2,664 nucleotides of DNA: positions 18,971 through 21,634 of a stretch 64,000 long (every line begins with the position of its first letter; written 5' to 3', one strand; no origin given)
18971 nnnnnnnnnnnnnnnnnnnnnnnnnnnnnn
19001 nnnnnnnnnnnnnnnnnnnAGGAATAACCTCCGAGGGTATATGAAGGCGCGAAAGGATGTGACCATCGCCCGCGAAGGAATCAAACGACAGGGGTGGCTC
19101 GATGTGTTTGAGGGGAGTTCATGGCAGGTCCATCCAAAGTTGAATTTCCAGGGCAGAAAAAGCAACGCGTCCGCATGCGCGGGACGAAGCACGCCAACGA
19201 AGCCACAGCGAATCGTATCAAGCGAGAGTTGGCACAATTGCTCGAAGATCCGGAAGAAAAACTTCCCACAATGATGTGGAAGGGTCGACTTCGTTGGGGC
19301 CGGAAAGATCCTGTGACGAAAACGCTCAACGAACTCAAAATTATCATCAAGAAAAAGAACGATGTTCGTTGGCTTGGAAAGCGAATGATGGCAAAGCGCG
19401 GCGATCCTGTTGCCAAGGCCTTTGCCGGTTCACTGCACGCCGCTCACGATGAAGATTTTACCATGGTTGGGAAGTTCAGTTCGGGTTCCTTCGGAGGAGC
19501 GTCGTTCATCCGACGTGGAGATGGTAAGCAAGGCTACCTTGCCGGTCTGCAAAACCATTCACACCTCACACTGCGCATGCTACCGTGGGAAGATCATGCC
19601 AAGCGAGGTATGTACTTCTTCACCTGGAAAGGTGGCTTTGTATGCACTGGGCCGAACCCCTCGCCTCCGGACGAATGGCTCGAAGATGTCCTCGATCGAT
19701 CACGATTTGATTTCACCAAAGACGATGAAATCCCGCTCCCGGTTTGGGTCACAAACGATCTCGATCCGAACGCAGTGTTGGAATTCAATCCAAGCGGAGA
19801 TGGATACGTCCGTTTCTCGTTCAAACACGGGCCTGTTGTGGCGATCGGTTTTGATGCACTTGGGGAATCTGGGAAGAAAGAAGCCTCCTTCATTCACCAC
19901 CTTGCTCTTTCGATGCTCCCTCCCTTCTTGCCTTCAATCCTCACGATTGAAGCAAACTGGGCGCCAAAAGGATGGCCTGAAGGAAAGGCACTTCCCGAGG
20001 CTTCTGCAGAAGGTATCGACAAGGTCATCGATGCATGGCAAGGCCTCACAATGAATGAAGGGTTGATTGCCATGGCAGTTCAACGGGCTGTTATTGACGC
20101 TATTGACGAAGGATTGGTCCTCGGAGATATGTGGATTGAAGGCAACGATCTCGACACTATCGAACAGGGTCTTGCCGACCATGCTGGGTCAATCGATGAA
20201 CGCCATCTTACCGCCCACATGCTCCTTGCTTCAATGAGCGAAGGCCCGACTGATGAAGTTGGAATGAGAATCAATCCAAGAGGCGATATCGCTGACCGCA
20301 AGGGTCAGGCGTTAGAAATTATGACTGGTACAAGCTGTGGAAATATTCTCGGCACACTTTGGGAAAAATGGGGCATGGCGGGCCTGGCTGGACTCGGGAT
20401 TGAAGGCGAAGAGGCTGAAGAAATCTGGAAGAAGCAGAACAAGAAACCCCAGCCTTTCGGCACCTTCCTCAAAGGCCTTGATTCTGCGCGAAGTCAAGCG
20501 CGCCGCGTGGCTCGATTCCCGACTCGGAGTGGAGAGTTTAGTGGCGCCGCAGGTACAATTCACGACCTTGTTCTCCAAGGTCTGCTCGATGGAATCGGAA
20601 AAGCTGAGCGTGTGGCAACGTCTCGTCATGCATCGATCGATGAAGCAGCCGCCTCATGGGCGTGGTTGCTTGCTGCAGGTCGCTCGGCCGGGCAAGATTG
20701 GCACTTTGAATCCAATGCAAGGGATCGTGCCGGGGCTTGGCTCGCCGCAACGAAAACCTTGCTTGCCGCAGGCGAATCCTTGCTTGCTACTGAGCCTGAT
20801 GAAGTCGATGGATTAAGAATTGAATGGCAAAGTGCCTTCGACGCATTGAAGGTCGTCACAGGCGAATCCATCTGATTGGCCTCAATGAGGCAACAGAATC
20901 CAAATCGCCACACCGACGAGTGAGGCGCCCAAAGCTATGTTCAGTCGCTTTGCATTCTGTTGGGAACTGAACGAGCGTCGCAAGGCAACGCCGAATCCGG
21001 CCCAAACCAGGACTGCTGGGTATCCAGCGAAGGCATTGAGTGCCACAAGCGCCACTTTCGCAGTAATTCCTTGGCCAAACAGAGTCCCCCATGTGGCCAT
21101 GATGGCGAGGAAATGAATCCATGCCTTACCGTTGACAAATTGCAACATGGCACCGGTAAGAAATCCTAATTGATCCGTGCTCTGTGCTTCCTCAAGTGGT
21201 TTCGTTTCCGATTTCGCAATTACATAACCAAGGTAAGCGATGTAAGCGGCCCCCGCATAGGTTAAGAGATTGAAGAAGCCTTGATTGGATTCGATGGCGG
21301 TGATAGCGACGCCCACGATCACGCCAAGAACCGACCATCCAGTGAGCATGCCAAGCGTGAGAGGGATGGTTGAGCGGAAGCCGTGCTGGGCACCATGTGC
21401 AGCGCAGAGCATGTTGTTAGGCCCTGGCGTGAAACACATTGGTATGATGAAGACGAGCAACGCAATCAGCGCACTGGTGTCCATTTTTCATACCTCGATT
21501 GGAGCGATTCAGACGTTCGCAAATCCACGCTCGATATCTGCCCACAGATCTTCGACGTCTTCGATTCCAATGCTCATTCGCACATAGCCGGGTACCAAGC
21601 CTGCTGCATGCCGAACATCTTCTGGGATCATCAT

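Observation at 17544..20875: Orphan AAA+ ATPase with novel N-domain, divergently paired with a 584-aa protein of unknown fold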

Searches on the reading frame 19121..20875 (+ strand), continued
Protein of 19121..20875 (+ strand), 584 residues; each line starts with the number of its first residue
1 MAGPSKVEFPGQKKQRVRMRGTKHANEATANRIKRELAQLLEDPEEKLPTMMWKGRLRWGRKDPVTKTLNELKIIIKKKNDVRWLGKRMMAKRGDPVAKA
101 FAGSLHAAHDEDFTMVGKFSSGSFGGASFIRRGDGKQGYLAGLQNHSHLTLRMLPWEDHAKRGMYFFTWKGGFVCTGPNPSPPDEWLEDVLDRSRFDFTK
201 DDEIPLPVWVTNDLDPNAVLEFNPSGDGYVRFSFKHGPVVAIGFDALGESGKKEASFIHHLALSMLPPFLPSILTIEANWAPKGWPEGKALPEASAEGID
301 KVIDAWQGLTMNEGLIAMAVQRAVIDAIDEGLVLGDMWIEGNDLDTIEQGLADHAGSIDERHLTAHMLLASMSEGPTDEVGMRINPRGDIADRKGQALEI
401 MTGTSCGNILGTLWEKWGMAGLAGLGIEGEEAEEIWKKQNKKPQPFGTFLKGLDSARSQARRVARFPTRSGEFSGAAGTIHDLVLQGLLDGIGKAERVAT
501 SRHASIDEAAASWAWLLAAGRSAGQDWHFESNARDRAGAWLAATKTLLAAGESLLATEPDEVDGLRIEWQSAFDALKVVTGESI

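Call 40: fold_search(model_id=the predicted structure, library=pdb)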
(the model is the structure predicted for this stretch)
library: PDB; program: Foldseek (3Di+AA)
matches with E <= 10: 200; with E <= 0.001: 0
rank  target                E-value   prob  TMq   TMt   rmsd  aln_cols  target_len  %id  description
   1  6pv5                  6.7e-02  0.12  0.10  0.10  23.9       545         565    9  Structure of CpGH84B (released 2019-09-11)
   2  6hwl_A                3.5e-01  0.05  0.09  0.11  31.3       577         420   11  Glucosamine kinase in complex with glucosamine, ADP and inorganic phosphate (released 2019-05-01)
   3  6w2r_B                4.2e-01  0.16  0.10  0.21  19.6       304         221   11  Junction 19, DHR54-DHR79 (released 2020-04-15)
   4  5cwp                  4.6e-01  0.15  0.09  0.20  21.4       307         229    9  Crystal structure of de novo designed helical repeat protein DHR79 (released 2015-12-16)
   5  3vr4_B                4.6e-01  0.08  0.09  0.09  17.9       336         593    9  Crystal structure of Enterococcus hirae V1-ATPase [eV1] (released 2013-01-16)
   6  5ic0                  6.1e-01  0.06  0.11  0.13  34.5       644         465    9  Structural analysis of a talin triple domain module (released 2016-05-18)
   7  7dqc_A                7.4e-01  0.08  0.11  0.11  18.1       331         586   10  Crystal structure of nucleotide-free mutant A(S23C)3B(N64C)3 complex from Enterococcus hirae V-ATPase (released 2021-12-29)
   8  3vr4_A                8.5e-01  0.06  0.09  0.09  19.7       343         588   10  Crystal structure of Enterococcus hirae V1-ATPase [eV1] (released 2013-01-16)
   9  8tow_Q                9.8e-01  0.12  0.08  0.25  16.0       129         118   12  Structure of a mutated photosystem II complex reveals perturbation of the oxygen-evolving complex (released 2024-06-19)
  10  3vr6_B                9.8e-01  0.05  0.09  0.09  19.5       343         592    9  Crystal structure of AMP-PNP bound Enterococcus hirae V1-ATPase [bV1] (released 2013-01-16)
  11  7wuw_C                1.0e+00  0.09  0.08  0.11  14.5       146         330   13  Crystal structure of AziU3/U2 from Streptomyces sahachiroi (released 2022-09-07)
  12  6w2r_A                1.1e+00  0.11  0.10  0.21  23.1       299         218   10  Junction 19, DHR54-DHR79 (released 2020-04-15)
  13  9phw_Q                1.1e+00  0.18  0.09  0.29  16.0       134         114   12  Structure of the D1-Val185Asn mutated photosystem II complex with slow O-O bond formation reveals changes in the Cl1 w (released 2025-10-22)
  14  7t03_MODEL_1_A        1.2e+00  0.33  0.10  0.38  10.7       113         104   11  NMR structure of a designed cold unfolding four helix bundle (released 2022-03-02)
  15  3ztz                  1.2e+00  0.12  0.08  0.23  13.8       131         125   12  Cytochrome c prime from alcaligenes xylosoxidans: carbon monooxide bound L16G variant at 1.05 A resolution: unrestraint  (released 2011-10-05)
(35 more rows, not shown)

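Call 58: search_protein_families(library=padloc, proteins=[window:19121-20875:+], max_evalue=0.001)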
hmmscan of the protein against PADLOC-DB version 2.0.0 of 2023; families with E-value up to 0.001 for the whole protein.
window:19121-20875:+ (584 aa): 0 families

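Call 60: search_protein_representatives(alignment_id=A1)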
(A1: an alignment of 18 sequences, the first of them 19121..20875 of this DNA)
Query: 18 sequences, 583 profile positions. Proteins with E-value up to 0.001 (for the whole library): 291; up to 1e-10: 184; up to 1e-30: 55. The best 150 are listed.
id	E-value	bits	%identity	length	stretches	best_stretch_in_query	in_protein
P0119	1.6e-279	945.0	-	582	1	3-582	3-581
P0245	4.2e-177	606.8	-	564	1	1-576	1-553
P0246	3.8e-158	544.2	-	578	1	1-582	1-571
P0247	2.1e-139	482.3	-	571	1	1-581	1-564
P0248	2.8e-130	452.1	-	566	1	1-575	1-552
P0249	8.1e-118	411.0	-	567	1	1-581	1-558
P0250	4.4e-116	405.3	-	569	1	2-581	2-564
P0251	6.8e-113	394.8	-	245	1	311-550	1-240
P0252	4.0e-111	388.9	-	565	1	3-582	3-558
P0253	3.7e-108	379.1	-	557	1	14-582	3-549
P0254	1.5e-107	377.1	-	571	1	1-581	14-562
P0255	1.0e-103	364.4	-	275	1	153-404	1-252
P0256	1.0e-100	354.6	-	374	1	188-564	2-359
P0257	6.4e-98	345.3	-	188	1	51-232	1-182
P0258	2.6e-88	313.6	-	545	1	7-581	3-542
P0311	1.8e-26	109.4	-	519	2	17-204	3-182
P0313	7.8e-26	107.3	-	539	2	60-324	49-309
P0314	3.4e-25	105.2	-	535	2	13-240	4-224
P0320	1.6e-23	99.6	-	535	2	11-235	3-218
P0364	4.7e-18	81.6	-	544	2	11-241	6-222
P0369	1.8e-17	79.7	-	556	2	18-202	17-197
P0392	1.9e-14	69.7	-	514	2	22-261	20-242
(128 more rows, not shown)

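Call 61: search_protein_families(library=pfam, proteins=[P0245, P0247, P0250, P0258, P0311, P0313, P0314, P0320, P0364, P0369], max_evalue=0.1)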
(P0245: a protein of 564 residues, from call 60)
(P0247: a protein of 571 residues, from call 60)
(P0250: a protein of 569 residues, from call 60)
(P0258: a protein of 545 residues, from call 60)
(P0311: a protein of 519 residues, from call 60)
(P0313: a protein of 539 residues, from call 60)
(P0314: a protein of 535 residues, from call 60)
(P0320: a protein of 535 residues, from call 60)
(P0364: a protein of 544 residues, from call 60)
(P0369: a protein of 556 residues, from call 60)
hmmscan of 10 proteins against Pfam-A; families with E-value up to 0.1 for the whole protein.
P0245 (564 aa): 0 families

P0247 (571 aa): 0 families

P0250 (569 aa): 0 families

P0258 (545 aa): 0 families

P0311 (519 aa): 0 families

P0313 (539 aa): 0 families

P0314 (535 aa): 2 families
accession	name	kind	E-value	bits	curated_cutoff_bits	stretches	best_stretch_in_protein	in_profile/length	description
PF02603.21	Hpr_kinase_N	-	0.022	15.2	24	0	327-376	54-103/125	HPr Serine kinase N terminus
PF05114.20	MbnB_TglH_ChrH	-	0.023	14.4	25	1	297-355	64-121/263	RiPP precursor modification enzyme MbnB/TglH/ChrH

P0320 (535 aa): 0 families

P0364 (544 aa): 1 family
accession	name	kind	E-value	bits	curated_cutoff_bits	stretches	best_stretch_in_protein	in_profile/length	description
PF22012.2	TSLPR_D1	-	0.088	13.4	27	0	210-250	10-53/82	Cytokine receptor-like factor 2, domain 1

P0369 (556 aa): 1 family
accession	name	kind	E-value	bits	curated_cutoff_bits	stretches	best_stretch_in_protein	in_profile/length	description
PF24575.1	TPR_Slam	-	0.088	13.7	35.2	0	424-480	16-72/104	Surface lipoprotein assembly modifier, N-terminal TPR repeats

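Call 62: list_cluster_members(proteins=[P0245, P0247, P0258, P0311, P0313, P0314, P0320, P0364, P0369, P0392])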
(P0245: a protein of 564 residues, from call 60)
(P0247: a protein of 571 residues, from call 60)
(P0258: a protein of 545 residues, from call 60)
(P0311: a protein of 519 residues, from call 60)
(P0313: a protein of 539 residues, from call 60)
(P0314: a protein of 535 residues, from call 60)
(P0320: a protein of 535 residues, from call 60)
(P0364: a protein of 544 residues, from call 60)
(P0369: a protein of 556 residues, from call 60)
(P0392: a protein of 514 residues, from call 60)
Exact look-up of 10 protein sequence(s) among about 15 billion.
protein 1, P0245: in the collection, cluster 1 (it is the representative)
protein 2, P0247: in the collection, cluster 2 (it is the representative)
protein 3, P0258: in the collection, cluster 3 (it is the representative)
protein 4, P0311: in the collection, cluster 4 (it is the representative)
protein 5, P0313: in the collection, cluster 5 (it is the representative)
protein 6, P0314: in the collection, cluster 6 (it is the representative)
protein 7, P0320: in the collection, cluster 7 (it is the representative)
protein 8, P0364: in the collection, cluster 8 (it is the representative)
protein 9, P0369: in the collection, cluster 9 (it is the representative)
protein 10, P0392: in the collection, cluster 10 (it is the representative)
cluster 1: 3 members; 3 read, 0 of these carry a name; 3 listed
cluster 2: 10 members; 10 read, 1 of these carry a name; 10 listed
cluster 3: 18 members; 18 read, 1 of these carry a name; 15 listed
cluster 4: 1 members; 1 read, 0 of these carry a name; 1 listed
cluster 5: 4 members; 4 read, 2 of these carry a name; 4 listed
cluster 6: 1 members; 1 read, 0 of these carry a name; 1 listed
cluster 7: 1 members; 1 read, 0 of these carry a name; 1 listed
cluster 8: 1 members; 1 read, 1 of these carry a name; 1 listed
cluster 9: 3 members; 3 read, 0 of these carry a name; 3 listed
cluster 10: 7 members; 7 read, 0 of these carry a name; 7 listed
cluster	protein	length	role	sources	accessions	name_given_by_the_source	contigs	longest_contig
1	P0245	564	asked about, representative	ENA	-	-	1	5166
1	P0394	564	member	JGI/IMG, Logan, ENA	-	-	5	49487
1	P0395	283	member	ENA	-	-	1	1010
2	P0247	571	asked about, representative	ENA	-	-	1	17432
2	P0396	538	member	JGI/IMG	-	hypothetical protein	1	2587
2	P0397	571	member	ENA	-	-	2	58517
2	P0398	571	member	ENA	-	-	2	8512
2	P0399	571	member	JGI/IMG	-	-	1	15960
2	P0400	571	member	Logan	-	-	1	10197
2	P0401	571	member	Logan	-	-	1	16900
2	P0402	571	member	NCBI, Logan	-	-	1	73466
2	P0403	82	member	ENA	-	-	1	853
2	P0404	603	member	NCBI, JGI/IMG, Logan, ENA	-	-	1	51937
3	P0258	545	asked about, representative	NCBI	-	-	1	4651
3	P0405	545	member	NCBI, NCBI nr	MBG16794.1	MAG: hypothetical protein CMB77_00335 [Euryarchaeota archaeon] | hypothetical protein [Euryarchaeota archaeon]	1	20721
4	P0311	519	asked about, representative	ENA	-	-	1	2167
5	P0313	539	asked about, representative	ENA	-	-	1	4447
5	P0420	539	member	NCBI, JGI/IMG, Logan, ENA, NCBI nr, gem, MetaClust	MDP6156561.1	MAG: hypothetical protein QF682_10595 [Candidatus Thermoplasmatota archaeon] | hypothetical protein [Candidatus Thermoplasmatota archaeon] | \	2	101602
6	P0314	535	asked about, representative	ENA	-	-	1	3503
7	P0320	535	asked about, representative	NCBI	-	-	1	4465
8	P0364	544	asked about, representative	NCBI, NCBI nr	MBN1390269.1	MAG: hypothetical protein JXA22_06480 [Candidatus Thermoplasmatota archaeon] | hypothetical protein [Candidatus Thermoplasmatota archaeon]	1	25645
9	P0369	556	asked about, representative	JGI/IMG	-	-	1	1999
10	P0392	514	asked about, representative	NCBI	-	-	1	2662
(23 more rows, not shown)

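Call 64: search_solved_structures(query=A1, max_evalue=10)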
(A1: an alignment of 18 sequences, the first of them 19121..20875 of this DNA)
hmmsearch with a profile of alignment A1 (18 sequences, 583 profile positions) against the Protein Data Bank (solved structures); distinct sequences matched with E-value up to 10: 2.
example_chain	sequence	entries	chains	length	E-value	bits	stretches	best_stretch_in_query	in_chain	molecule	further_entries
4wgj_A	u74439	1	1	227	0.64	11.8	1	41-99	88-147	BepC protein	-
2rlo_A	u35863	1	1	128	0.98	11.2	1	521-545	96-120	Centaurin-gamma 1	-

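Call 72: find_encoding_contigs(protein=P0420, flank=6000, max_places=2)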
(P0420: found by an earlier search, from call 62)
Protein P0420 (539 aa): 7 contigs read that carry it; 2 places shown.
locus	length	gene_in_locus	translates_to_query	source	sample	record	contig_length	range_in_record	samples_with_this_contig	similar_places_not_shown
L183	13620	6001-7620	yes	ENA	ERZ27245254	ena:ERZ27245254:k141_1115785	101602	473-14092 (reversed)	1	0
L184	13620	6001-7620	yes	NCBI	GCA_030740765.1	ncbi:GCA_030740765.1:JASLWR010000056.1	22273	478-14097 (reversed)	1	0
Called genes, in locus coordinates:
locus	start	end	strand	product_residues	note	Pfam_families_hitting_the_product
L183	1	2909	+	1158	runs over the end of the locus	PF05048:NosD, PF13229:Beta_helix, PF05048:NosD, PF13229:Beta_helix, PF05048:NosD, PF13229:Beta_helix, PF05048:NosD, PF13229:Beta_helix, +6 more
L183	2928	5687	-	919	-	PF00801:PKD (faint), PF21027:Sde0182_C (faint), PF18911:PKD_4 (weak)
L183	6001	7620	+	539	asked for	-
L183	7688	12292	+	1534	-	PF13360:PQQ_2, PF13570:Beta-prop_ACSF4, PF13360:PQQ_2, PF13570:Beta-prop_ACSF4, PF13360:PQQ_2, PF13570:Beta-prop_ACSF4, PF00801:PKD, PF18911:PKD_4, +4 more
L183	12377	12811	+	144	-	PF01998:DUF131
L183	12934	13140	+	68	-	-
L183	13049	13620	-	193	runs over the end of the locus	-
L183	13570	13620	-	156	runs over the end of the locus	-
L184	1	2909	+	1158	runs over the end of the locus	PF05048:NosD, PF13229:Beta_helix, PF05048:NosD, PF13229:Beta_helix, PF05048:NosD, PF13229:Beta_helix, PF05048:NosD, PF13229:Beta_helix, +6 more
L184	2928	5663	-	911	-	PF00801:PKD (faint), PF21027:Sde0182_C (faint), PF18911:PKD_4 (weak)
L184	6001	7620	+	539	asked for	-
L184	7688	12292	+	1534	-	PF13360:PQQ_2, PF13570:Beta-prop_ACSF4, PF13360:PQQ_2, PF13570:Beta-prop_ACSF4, PF13360:PQQ_2, PF13570:Beta-prop_ACSF4, PF00801:PKD, PF18911:PKD_4, +4 more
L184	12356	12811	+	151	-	PF01998:DUF131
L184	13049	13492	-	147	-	-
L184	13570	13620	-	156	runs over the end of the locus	-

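Call 77: fold_search(model_id=the predicted structure, library=viral)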
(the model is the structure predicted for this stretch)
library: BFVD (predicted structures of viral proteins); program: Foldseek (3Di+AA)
matches with E <= 10: 194; with E <= 0.001: 0
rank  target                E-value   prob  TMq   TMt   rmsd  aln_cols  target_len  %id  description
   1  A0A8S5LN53            5.9e-01  0.07  0.08  0.15  20.3       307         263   10  DNA polymerase III subunit delta [Siphoviridae sp. ctsf32]
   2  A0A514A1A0            6.8e-01  0.06  0.07  0.04  21.4       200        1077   14  Uncharacterized protein [Aeromonas phage LAh10]
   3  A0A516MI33            1.0e+00  0.38  0.11  0.35  11.5       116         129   16  (no name in the UniProt tables at hand)
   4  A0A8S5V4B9            1.0e+00  0.28  0.11  0.28   8.8       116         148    9  Nucleoporin [Siphoviridae sp. ctNHg2]
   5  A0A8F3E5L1            1.0e+00  0.25  0.08  0.29  15.0       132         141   20  Uncharacterized protein [Microbacterium phage Honk]
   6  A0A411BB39            1.2e+00  0.12  0.09  0.21  21.9       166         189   10  (no name in the UniProt tables at hand)
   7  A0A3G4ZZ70            1.2e+00  0.10  0.09  0.11  19.2       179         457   12  Uncharacterized protein [Gaeavirus sp.]
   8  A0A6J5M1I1            1.4e+00  0.04  0.08  0.07  19.8       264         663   16  Cell wall hydrolase, SleB [uncultured Caudovirales phage]
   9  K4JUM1                1.4e+00  0.33  0.10  0.41  16.4       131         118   14  (no name in the UniProt tables at hand)
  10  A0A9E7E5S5            1.5e+00  0.18  0.08  0.20  19.0       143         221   17  DNA-binding phage zinc finger domain-containing protein [Streptomyces phage AxeJC]
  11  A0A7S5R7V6            1.5e+00  0.08  0.08  0.16  14.3       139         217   14  (no name in the UniProt tables at hand)
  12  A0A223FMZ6            1.6e+00  0.08  0.07  0.12  15.5       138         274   12  Protein OPG166 [Murmansk poxvirus]
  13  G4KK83                1.7e+00  0.16  0.10  0.11  15.4       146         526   10  (no name in the UniProt tables at hand)
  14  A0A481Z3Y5            1.7e+00  0.10  0.10  0.15  21.4       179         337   12  Transmembrane protein [Pithovirus LCPAC101]
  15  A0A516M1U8            1.9e+00  0.08  0.09  0.19  21.7       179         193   12  (no name in the UniProt tables at hand)
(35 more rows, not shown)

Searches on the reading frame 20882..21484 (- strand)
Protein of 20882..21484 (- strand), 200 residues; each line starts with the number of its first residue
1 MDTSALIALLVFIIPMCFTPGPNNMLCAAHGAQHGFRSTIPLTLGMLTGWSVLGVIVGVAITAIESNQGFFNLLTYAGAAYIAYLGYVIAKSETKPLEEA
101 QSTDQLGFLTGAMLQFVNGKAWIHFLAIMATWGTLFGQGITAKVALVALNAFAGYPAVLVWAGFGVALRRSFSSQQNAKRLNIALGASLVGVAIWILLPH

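Call 51: search_protein_families(library=ncbifam, proteins=[window:20882-21484:-], max_evalue=0.001)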
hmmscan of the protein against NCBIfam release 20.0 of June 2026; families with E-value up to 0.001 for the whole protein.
window:20882-21484:- (200 aa): 4 families
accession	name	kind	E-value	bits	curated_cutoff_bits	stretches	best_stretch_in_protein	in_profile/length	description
NF007653.0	PRK10323.1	equivalog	2.2e-20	73.2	193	1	5-197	5-194/195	cysteine/O-acetylserine transporter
TIGR00949.1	2A76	subfamily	1.2e-13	51.2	183.95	1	19-194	1-183/185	homoserine/threonine efflux transporter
NF008201.0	PRK10958.1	equivalog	1.7e-10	40.8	165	1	9-132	13-141/212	leucine efflux protein LeuE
NF007812.0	PRK10520.1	equivalog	4.9e-07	29.5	209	1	1-189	1-193/206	homoserine/homoserine lactone efflux protein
